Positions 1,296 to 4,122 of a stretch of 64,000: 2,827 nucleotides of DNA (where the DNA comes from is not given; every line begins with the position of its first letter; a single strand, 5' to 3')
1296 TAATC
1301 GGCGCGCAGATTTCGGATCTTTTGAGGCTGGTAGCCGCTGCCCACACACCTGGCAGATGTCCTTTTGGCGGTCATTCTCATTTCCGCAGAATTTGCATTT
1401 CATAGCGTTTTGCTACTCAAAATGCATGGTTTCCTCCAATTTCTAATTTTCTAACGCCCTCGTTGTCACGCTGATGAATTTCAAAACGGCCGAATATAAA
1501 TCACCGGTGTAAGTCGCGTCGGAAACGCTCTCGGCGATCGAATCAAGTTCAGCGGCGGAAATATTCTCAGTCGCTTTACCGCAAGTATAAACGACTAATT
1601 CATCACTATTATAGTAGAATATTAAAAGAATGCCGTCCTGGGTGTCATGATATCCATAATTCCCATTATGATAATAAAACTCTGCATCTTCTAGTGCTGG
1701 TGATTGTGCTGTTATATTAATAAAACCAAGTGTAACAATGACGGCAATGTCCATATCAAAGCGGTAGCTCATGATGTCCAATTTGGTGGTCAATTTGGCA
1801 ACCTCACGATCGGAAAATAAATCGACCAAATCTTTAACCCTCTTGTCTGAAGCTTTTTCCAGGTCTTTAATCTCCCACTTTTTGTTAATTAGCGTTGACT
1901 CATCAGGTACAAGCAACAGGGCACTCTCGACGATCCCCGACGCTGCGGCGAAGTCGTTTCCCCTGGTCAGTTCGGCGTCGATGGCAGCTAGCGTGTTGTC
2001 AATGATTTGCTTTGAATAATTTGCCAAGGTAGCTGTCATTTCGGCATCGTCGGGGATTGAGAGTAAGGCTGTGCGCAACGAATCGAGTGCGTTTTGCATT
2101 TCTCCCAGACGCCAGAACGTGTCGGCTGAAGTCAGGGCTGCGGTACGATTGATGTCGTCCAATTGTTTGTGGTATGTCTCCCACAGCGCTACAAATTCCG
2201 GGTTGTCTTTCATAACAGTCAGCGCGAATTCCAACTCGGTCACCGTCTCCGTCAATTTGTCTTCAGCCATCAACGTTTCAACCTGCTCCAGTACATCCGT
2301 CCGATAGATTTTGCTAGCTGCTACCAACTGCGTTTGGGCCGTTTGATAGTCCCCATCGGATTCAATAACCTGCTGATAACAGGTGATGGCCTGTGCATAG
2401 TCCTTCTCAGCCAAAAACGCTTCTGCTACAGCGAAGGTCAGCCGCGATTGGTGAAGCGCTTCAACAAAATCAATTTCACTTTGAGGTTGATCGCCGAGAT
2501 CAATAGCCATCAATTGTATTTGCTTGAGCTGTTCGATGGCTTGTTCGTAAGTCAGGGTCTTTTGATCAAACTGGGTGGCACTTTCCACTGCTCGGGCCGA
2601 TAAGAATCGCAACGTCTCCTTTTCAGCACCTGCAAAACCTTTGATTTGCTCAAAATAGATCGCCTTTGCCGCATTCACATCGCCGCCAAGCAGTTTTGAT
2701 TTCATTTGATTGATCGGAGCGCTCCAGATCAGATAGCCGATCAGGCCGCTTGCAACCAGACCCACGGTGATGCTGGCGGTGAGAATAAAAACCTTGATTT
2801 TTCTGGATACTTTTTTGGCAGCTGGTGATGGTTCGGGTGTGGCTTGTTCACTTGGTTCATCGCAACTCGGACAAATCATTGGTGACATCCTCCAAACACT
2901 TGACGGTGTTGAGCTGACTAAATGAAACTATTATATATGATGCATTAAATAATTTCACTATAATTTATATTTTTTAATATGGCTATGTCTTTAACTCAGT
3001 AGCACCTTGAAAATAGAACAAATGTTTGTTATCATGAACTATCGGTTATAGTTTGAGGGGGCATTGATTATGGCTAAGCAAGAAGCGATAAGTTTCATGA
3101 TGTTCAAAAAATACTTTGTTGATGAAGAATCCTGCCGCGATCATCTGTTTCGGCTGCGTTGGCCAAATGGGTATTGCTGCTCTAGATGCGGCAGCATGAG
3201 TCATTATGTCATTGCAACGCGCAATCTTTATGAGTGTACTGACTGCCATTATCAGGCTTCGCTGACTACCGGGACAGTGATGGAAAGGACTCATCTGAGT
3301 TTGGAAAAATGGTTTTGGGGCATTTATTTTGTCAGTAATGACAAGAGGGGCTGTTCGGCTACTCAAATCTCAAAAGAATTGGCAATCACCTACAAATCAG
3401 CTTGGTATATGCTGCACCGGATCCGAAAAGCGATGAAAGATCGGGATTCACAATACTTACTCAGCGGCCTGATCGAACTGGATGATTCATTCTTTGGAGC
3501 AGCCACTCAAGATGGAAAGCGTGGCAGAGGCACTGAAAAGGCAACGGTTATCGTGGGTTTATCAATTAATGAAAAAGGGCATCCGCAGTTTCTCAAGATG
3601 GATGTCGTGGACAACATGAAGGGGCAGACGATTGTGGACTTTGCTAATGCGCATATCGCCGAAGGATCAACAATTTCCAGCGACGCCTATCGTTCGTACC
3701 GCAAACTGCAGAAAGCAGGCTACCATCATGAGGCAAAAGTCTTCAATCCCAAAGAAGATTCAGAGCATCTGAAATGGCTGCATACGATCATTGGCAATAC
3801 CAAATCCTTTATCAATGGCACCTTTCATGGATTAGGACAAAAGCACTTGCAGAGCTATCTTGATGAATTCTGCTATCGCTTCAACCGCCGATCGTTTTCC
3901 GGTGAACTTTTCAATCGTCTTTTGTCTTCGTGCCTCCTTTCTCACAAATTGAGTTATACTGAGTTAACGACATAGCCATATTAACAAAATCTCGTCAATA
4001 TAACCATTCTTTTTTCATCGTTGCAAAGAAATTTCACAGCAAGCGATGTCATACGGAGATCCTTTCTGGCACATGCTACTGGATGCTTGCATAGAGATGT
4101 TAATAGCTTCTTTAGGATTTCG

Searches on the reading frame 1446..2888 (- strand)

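Call 82: search_protein_families(library=pfam, proteins=[window:1446-2888:-], max_evalue=0.00001)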
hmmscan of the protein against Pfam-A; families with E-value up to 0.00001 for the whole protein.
window:1446-2888:- (481 aa): 1 family
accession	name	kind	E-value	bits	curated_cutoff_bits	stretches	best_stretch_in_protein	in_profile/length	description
PF04536.20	TPM_phosphatase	-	1.1e-08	35.6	22.1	1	351-473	1-120/125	TPM domain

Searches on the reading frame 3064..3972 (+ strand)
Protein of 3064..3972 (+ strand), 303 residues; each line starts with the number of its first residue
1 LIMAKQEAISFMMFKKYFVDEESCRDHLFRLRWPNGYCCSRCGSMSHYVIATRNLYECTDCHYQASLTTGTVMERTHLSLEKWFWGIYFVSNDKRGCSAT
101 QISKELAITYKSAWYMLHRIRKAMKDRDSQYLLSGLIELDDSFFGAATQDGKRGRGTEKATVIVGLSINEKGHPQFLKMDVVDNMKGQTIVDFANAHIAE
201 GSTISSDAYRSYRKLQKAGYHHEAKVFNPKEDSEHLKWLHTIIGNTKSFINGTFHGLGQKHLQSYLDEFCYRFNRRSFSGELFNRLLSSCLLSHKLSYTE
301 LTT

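Call 82: search_protein_families(library=pfam, proteins=[window:3064-3972:+], max_evalue=0.00001)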
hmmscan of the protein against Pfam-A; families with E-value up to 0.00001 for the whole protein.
window:3064-3972:+ (303 aa): 2 families
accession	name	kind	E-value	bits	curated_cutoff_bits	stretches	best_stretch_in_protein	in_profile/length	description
PF12762.13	DDE_Tnp_IS1595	-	1.1e-30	107.2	27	1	133-274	2-153/153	ISXO2-like transposase domain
PF12760.12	Zn_ribbon_IS1595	-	2.7e-15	56.5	25.4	1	20-64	2-46/46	Transposase zinc-ribbon domain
